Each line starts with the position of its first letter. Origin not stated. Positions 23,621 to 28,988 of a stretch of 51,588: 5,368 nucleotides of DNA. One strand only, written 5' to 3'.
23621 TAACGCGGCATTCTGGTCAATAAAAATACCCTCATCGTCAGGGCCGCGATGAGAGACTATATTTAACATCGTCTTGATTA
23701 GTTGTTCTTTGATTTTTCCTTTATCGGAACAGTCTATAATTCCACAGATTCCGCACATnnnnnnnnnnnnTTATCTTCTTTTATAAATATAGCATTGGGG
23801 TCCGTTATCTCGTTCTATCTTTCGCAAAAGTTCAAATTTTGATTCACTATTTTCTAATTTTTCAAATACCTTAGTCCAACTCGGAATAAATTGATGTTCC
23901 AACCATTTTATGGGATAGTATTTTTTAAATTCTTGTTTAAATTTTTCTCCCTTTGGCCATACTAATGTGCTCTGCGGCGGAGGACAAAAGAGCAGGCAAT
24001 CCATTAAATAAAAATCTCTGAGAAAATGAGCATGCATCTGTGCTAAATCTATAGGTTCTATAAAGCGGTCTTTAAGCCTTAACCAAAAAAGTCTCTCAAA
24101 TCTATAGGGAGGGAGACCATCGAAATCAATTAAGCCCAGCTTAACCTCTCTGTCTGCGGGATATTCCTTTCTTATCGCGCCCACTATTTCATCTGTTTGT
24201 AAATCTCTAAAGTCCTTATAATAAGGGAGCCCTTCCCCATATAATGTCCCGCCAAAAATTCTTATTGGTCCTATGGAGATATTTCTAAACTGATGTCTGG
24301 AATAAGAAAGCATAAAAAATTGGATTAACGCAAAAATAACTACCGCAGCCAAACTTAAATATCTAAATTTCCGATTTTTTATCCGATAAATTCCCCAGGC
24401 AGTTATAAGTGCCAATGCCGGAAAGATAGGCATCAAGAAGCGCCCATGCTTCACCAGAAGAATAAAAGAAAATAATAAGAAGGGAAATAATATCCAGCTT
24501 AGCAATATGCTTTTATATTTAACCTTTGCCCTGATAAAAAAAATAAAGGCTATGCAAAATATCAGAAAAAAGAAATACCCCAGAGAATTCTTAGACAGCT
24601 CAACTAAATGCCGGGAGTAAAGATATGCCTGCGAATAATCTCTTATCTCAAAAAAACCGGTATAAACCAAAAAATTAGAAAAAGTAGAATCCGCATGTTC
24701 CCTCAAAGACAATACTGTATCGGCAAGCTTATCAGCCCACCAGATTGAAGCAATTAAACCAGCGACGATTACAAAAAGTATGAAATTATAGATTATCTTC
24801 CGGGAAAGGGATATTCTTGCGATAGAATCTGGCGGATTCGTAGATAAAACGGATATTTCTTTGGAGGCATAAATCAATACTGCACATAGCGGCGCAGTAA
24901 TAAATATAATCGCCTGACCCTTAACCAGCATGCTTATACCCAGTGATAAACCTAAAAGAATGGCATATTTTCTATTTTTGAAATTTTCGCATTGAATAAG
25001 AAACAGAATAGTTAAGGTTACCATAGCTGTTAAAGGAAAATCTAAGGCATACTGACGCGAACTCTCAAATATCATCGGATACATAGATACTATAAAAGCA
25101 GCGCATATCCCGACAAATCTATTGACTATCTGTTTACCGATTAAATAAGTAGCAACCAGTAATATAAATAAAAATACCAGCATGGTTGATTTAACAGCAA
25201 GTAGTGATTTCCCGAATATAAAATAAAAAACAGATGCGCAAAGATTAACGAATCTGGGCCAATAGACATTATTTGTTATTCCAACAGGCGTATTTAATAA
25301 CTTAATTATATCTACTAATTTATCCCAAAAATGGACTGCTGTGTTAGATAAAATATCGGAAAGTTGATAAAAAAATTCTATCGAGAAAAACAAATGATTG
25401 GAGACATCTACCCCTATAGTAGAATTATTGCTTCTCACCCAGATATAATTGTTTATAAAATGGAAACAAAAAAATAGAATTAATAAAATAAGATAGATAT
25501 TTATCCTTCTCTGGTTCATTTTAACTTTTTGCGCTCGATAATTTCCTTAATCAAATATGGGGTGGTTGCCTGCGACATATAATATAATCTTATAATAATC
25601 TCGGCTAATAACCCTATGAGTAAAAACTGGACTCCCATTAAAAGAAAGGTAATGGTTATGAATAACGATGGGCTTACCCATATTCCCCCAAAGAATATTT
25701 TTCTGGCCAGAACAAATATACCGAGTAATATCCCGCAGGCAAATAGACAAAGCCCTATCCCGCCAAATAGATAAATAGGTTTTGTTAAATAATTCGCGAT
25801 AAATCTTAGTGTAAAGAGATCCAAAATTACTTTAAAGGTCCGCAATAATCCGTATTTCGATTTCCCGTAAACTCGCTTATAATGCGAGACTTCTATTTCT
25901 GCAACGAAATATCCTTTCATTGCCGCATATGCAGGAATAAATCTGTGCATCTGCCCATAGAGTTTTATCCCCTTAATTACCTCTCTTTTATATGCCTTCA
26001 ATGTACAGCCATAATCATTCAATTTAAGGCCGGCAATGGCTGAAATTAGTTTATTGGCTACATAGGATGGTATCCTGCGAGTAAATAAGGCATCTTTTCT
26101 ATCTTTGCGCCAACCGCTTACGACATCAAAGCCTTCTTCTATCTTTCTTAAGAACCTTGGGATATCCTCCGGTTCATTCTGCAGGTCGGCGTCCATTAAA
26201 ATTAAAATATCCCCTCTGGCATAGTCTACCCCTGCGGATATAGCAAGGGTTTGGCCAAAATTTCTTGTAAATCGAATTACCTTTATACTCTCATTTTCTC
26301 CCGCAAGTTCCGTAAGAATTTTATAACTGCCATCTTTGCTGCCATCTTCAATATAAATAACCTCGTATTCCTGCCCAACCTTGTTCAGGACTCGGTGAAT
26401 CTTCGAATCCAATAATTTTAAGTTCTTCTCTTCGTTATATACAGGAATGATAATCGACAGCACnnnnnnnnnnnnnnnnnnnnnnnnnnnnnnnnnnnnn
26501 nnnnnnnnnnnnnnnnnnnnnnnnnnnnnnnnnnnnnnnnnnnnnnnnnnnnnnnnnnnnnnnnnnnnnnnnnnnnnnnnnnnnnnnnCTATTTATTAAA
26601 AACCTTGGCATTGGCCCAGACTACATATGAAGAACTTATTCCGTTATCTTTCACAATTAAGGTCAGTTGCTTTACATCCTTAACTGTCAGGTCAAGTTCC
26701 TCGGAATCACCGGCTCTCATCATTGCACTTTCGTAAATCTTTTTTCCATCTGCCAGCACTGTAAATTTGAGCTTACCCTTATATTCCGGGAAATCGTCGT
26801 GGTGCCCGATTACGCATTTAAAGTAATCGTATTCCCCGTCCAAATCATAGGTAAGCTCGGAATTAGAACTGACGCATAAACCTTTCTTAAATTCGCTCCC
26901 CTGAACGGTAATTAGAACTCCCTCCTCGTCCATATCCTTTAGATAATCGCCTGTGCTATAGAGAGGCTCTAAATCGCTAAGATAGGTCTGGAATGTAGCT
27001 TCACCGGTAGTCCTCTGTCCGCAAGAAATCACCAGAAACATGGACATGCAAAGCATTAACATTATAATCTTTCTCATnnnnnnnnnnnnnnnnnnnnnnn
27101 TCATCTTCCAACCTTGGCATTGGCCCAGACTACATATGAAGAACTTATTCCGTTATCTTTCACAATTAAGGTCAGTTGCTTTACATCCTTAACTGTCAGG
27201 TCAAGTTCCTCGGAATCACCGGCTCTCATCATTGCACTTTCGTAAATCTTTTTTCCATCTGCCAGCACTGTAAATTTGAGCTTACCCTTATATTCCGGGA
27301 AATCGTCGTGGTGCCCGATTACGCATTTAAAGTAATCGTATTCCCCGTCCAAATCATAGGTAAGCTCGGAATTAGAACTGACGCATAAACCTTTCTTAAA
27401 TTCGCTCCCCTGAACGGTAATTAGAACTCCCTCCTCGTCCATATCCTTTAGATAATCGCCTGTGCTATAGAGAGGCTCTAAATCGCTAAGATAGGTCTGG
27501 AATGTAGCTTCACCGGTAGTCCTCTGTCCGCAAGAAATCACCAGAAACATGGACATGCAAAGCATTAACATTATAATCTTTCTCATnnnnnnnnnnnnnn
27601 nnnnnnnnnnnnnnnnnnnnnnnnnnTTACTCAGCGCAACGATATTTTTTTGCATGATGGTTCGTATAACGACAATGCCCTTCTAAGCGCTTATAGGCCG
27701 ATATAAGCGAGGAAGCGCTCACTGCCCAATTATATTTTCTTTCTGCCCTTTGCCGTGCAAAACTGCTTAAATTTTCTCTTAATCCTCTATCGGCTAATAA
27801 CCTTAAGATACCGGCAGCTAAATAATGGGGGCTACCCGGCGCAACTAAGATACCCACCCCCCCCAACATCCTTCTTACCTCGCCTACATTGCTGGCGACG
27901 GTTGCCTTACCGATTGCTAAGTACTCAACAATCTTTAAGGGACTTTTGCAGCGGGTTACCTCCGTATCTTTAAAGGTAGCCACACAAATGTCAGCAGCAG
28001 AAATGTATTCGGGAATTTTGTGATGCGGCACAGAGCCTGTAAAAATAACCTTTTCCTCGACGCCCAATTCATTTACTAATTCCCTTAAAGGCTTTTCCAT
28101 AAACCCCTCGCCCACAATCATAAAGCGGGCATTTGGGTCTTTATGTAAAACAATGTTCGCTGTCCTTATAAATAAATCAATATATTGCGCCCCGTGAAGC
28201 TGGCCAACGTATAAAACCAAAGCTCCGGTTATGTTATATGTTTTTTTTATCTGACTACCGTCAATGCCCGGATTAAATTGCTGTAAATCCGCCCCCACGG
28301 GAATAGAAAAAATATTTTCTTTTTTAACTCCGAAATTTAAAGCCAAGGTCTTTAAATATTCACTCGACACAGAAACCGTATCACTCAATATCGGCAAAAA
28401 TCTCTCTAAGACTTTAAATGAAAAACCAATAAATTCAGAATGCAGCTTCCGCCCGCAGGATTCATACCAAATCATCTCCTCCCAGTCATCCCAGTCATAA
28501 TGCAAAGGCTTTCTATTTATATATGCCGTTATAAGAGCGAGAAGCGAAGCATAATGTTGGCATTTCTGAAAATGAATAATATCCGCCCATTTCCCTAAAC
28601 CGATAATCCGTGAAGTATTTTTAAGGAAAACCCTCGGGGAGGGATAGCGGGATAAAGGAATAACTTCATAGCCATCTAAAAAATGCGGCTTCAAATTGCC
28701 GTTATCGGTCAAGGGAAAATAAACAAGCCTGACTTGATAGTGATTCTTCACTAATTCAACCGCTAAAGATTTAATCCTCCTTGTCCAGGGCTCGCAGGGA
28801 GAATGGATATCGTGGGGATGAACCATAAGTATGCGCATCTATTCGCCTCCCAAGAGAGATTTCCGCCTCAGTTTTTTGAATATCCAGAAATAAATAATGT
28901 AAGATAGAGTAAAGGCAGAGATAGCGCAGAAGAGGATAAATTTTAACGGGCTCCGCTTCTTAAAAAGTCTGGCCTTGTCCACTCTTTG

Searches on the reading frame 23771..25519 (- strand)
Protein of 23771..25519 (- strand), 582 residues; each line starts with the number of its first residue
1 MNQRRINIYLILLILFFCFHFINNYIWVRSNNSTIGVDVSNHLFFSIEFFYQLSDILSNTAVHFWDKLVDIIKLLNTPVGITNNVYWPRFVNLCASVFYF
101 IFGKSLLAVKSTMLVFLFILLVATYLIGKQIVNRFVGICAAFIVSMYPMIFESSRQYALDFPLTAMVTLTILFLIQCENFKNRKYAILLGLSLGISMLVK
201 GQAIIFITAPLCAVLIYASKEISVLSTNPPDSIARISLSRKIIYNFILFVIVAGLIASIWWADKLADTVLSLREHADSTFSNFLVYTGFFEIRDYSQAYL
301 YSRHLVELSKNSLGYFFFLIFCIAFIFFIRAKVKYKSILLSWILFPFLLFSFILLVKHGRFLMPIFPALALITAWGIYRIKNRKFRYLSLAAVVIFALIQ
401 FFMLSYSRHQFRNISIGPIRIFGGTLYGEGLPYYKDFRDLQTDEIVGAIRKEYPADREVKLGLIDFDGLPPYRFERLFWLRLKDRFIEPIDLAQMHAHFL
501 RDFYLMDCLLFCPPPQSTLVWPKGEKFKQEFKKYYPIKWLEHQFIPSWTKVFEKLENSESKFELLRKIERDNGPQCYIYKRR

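Call 7: search_protein_families(library=pfam, proteins=[window:23771-25519:-], max_evalue=0.001)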
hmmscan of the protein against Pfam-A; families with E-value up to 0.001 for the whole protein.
window:23771-25519:- (582 aa): 1 family
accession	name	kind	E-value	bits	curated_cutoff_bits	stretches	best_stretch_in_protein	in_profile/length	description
PF13231.12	PMT_2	-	2.9e-13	50.8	26.1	1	90-217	5-132/160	Dolichyl-phosphate-mannose-protein mannosyltransferase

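Call 27: search_protein_families(library=ncbifam, proteins=[window:23771-25519:-], max_evalue=1e-10)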
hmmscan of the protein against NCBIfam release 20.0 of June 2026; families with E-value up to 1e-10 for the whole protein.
window:23771-25519:- (582 aa): 0 families

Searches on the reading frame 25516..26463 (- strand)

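Call 7: search_protein_families(library=pfam, proteins=[window:25516-26463:-], max_evalue=0.001)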
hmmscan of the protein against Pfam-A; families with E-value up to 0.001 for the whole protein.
window:25516-26463:- (315 aa): 2 families
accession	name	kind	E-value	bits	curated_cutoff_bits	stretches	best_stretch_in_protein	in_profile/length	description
PF00535.33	Glycos_transf_2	-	1.1e-34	120.2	23.3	1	3-164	1-165/168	Glycosyl transferase family 2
PF10111.15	Glyco_tranf_2_2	-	9.9e-07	28.9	27.3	1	3-98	1-96/276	Glycosyltransferase like family 2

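Call 27: search_protein_families(library=ncbifam, proteins=[window:25516-26463:-], max_evalue=1e-10)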
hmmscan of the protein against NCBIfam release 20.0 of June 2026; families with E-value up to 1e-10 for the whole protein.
window:25516-26463:- (315 aa): 10 families
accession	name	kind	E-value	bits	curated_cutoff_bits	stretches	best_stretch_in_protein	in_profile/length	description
NF007986.1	PRK10714.1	equivalog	3.9e-69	233.1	529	1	2-312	8-315/316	undecaprenyl-phosphate 4-deoxy-4-formamido-L-arabinose transferase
NF047588.1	GlcsyltransPgfSStrep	equivalog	8.6e-47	159.8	500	1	2-307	3-304/308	glycosyltransferase PgfS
TIGR04182.1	glyco_TIGR04182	equivalog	1.6e-20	73.7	325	1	3-293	3-285/293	S-layer glycoprotein N-glycosyltransferase AglJ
TIGR03937.1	PgaC_IcaA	equivalog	1.6e-16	60.3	422.3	1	2-94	47-136/407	poly-beta-1,6-N-acetyl-D-glucosamine synthase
NF041391.1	DPhHxTase_Halo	equivalog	4.6e-14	51.9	375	1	8-203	3-191/213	dolichyl-phosphate hexose transferase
NF041875.1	EPS_EpsD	equivalog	7.2e-13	48.6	370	1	2-115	1-111/325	exopolysaccharide biosynthesis glycosyltransferase EpsD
NF058614.1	PPMAGASynPpgS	equivalog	1.1e-12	47.9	370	1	4-210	4-213/226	polyprenyl-phospho-N-acetylgalactosaminyl synthase PpgS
NF007482.0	PRK10073.1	equivalog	1.9e-12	46.8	423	1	2-105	8-107/334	glycosyltransferase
NF047683.1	TeichurnBiosyTuaG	equivalog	4.1e-12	46.3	400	1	2-106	8-109/252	teichuronic acid biosynthesis protein TuaG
TIGR04283.1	glyco_like_mftF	equivalog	3.2e-11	43.2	182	1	2-100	1-88/221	TIGR04283 family arsenosugar biosynthesis glycosyltransferase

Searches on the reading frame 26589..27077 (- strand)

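Call 7: search_protein_families(library=pfam, proteins=[window:26589-27077:-], max_evalue=0.001)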
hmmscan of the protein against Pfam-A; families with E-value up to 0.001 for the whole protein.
window:26589-27077:- (162 aa): 1 family
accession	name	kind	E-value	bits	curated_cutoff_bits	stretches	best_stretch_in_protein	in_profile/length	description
PF08305.17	NPCBM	-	1.3e-29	103.4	23.9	1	30-159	2-136/137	NPCBM/NEW2 domain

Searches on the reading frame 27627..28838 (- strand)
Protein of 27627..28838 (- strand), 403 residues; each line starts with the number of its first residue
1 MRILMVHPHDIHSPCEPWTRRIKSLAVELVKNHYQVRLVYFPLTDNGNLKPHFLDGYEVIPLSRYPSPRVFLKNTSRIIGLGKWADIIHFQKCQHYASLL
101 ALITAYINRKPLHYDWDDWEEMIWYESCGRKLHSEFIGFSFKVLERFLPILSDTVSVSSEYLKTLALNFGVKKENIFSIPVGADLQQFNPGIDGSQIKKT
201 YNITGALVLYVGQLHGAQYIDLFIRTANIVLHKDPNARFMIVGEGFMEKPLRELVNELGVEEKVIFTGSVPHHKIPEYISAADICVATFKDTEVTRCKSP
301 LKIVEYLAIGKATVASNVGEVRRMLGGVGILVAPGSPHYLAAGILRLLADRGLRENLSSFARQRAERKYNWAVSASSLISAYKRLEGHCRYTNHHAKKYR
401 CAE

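Call 7: search_protein_families(library=pfam, proteins=[window:27627-28838:-], max_evalue=0.001)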
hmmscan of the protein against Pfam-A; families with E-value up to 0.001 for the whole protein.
window:27627-28838:- (403 aa): 5 families
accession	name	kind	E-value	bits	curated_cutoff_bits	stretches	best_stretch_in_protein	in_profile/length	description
PF13692.12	Glyco_trans_1_4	-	5.9e-27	95.1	27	1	207-350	3-142/142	Glycosyl transferases group 1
PF00534.26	Glycos_transf_1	-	3.5e-26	92.2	26.4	1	204-364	14-172/172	Glycosyl transferases group 1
PF13524.12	Glyco_trans_1_2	-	7.3e-08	32.9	25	1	234-377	12-141/144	Glycosyl transferase-like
PF13439.12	Glyco_transf_4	-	8e-06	26.4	28.5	1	20-186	6-169/170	Glycosyltransferase Family 4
PF13579.12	Glyco_trans_4_4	-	0.00031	21.6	29.7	1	20-182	5-158/158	Glycosyl transferase 4-like domain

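Call 27: search_protein_families(library=ncbifam, proteins=[window:27627-28838:-], max_evalue=1e-10)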
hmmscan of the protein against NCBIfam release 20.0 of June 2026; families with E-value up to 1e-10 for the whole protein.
window:27627-28838:- (403 aa): 11 families
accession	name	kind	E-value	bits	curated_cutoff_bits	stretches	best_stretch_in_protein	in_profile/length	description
TIGR04063.1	stp3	hypoth_equivalog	3.4e-34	118.4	442.05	1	150-385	156-395/397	TIGR04063 family PEP-CTERM/XrtA system glycosyltransferase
NF007640.0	PRK10307.1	subfamily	5.9e-20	71.6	276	1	144-372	164-394/411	WcaI family glycosyltransferase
TIGR03449.1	mycothiol_MshA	equivalog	9.7e-18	64.2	462.5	1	159-384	173-402/406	D-inositol-3-phosphate glycosyltransferase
TIGR03088.1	stp2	hypoth_equivalog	9.9e-17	61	409.05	1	142-384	127-372/374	TIGR03088 family PEP-CTERM/XrtA system glycosyltransferase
NF041876.1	EPS_EpsE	equivalog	3.3e-16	59.5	400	1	173-378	185-389/389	exopolysaccharide biosynthesis GT4 family glycosyltransferase EpsE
TIGR04157.1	glyco_rSAM_CFB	subfamily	9.2e-15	54.5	400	1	125-286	144-305/406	TIGR04157 family glycosyltransferase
TIGR03999.1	thiol_BshA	equivalog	2.6e-14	53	273.7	1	151-384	144-372/375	N-acetyl-alpha-D-glucosaminyl L-malate synthase BshA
NF047684.1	TeichurnBiosyTuaC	equivalog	4.7e-13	48.8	550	1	161-385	174-389/391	teichuronic acid biosynthesis protein TuaC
NF047676.1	TeichurnBiosyTuaH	equivalog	4.9e-13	48.7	550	1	152-321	159-324/384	teichuronic acid biosynthesis protein TuaH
NF038298.1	EPS_HpsO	equivalog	8.8e-13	47.8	575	1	181-385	176-387/388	hormogonium polysaccharide biosynthesis glycosyltransferase HpsO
TIGR03087.1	stp1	hypoth_equivalog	1.6e-12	47.3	316.65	1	156-378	178-390/397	TIGR03087 family PEP-CTERM/XrtA system glycosyltransferase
